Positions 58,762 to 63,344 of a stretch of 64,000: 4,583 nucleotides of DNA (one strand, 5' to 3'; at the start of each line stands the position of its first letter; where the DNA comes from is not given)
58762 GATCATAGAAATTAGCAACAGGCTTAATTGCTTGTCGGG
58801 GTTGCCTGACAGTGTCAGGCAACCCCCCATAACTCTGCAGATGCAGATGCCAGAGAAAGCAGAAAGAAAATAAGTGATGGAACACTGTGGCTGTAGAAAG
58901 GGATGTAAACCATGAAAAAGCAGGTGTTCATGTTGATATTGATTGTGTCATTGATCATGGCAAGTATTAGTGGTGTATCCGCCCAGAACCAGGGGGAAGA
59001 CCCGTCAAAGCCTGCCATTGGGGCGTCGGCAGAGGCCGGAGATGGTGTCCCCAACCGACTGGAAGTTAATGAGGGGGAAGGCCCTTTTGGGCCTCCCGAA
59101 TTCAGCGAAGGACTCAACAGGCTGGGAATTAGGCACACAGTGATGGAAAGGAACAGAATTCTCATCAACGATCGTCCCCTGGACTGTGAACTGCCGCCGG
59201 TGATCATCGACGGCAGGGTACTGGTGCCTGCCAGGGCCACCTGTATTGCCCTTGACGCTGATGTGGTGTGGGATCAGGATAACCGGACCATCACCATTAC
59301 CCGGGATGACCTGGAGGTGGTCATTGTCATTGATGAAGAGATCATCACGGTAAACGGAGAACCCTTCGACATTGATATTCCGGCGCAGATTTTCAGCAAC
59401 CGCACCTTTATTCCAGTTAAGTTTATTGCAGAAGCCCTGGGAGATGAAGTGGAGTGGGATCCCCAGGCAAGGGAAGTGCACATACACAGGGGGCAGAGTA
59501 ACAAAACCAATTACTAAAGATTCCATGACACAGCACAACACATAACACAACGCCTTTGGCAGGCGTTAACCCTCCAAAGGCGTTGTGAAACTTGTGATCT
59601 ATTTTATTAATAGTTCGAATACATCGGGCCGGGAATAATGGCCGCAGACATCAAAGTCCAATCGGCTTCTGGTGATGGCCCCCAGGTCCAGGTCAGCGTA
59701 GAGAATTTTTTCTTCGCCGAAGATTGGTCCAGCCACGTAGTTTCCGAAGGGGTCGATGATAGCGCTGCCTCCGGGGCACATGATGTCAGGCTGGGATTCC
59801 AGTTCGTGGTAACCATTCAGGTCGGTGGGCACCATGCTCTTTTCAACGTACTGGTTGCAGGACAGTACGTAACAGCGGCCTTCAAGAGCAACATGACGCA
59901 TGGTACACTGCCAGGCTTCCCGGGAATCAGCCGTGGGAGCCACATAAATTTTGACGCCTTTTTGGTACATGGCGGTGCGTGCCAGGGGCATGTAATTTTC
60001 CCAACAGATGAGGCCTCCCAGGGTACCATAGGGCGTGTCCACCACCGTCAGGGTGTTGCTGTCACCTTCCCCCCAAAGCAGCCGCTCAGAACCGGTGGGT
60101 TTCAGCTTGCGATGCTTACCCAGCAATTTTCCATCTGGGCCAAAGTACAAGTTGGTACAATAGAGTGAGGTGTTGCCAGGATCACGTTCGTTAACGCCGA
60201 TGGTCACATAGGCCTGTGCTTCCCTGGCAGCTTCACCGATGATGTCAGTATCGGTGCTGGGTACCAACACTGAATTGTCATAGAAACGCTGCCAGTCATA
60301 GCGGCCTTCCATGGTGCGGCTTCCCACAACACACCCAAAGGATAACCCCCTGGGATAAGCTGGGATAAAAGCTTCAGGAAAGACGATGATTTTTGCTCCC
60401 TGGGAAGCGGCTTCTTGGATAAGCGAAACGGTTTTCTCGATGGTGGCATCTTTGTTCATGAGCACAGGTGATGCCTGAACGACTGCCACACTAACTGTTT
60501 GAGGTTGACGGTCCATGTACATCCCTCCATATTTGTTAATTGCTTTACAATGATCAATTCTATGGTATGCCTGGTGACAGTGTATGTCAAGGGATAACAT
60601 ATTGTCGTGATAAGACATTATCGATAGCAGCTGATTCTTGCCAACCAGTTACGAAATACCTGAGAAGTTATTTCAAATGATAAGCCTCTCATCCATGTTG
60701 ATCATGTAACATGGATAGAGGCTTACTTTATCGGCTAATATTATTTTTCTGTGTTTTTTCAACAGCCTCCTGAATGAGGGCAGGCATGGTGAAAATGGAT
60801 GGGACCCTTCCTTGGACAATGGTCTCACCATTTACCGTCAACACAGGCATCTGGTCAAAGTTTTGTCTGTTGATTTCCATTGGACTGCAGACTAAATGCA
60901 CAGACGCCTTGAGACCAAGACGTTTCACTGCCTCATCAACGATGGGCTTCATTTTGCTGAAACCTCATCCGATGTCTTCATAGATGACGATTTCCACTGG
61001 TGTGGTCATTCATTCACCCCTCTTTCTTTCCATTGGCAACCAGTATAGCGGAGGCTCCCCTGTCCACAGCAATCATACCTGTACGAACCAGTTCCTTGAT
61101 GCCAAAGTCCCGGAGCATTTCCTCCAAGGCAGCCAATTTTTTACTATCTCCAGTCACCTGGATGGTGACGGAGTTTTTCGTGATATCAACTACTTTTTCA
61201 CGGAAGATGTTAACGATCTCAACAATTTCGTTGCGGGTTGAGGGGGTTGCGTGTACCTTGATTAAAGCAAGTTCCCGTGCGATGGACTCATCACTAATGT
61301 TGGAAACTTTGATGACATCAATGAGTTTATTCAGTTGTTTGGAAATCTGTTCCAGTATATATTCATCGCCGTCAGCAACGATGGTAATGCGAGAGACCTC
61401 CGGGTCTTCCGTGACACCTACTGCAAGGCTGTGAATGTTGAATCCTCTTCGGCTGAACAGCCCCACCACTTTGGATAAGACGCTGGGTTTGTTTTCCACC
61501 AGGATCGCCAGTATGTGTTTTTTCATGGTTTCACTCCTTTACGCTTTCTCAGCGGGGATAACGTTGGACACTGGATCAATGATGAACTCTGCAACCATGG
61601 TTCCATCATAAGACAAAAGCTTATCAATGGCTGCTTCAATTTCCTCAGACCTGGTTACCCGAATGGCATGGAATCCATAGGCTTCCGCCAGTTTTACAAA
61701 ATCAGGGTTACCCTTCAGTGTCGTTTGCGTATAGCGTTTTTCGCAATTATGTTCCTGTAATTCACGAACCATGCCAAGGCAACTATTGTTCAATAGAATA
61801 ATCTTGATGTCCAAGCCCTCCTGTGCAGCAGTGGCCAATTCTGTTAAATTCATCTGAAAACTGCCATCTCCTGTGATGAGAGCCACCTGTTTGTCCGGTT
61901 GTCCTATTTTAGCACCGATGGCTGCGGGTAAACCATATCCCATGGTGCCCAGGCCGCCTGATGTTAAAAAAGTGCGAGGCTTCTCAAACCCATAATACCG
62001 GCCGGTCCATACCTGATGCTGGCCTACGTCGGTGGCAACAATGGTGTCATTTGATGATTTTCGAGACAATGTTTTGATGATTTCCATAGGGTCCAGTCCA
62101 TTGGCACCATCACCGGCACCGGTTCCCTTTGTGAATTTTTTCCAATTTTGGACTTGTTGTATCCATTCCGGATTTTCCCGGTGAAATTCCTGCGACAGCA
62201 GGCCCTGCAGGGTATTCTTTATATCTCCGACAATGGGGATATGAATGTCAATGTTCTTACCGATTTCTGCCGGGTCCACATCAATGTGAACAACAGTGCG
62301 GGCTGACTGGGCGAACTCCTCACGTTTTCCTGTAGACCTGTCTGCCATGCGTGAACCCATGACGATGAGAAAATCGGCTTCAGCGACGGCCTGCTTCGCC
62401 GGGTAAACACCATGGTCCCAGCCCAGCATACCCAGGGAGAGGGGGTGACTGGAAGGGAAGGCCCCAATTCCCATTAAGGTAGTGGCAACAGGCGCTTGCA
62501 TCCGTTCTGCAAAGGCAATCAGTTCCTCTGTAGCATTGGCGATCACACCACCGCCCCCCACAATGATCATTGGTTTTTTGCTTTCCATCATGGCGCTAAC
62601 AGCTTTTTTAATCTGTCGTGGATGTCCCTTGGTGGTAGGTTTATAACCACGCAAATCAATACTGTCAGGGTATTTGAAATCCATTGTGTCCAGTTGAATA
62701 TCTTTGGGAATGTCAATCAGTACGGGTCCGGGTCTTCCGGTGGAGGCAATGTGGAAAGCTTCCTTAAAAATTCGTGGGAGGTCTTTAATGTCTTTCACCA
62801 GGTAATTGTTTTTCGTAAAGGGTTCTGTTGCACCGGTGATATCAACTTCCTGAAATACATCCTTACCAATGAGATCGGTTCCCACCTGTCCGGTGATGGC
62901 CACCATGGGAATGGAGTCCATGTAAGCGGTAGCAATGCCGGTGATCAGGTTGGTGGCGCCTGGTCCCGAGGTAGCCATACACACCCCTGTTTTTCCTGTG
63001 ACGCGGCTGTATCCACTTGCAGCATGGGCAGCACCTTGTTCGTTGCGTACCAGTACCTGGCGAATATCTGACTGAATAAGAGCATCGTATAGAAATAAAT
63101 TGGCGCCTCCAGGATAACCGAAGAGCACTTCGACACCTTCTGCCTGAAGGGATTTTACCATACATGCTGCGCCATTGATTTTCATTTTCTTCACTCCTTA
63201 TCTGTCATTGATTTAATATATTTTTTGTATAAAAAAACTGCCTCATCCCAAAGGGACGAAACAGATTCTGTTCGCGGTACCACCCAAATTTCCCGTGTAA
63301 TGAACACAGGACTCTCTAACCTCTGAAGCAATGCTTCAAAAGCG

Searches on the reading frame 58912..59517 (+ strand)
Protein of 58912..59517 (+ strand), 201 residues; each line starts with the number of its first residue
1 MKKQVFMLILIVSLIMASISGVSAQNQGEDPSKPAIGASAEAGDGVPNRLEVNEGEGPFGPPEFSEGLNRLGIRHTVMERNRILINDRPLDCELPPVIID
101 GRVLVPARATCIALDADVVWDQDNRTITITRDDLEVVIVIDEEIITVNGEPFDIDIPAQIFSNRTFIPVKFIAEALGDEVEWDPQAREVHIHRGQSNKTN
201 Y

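Call 86: search_protein_families(library=pfam, proteins=[window:58912-59517:+], max_evalue=0.00001)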
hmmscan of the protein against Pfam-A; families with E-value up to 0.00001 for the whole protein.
window:58912-59517:+ (201 aa): 1 family
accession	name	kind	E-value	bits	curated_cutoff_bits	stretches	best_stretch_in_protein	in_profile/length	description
PF07833.16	Cu_amine_oxidN1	-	1.2e-31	109.3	24.2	1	85-191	2-108/108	Copper amine oxidase N-terminal domain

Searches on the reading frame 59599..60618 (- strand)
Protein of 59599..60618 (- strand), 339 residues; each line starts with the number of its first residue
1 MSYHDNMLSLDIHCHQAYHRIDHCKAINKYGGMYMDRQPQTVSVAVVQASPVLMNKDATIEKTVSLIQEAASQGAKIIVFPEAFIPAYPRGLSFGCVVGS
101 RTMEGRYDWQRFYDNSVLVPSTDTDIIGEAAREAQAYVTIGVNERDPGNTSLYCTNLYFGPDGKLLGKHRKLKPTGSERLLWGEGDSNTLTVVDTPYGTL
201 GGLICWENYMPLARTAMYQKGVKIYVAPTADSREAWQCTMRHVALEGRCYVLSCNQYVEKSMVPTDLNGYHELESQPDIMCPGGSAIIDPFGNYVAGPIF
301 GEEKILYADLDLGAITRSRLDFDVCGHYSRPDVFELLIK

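Call 86: search_protein_families(library=pfam, proteins=[window:59599-60618:-], max_evalue=0.00001)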
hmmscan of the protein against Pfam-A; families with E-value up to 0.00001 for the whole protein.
window:59599-60618:- (339 aa): 1 family
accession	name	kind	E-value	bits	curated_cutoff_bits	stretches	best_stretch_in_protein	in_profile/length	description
PF00795.27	CN_hydrolase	-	1.8e-57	195.1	23.2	1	44-317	2-253/256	Carbon-nitrogen hydrolase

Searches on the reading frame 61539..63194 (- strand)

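Call 86: search_protein_families(library=pfam, proteins=[window:61539-63194:-], max_evalue=0.00001)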
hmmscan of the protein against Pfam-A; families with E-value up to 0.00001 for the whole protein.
window:61539-63194:- (551 aa): 3 families
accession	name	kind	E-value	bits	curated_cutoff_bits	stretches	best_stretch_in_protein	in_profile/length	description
PF02775.26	TPP_enzyme_C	-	1.5e-56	190.8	21.9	1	389-535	1-149/151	Thiamine pyrophosphate enzyme, C-terminal TPP binding domain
PF00205.28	TPP_enzyme_M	-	3.7e-46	156.7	30.4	1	195-332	1-137/137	Thiamine pyrophosphate enzyme, central domain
PF02776.23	TPP_enzyme_N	-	3.2e-39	133.8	26.8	1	7-120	2-117/119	Thiamine pyrophosphate enzyme, N-terminal TPP binding domain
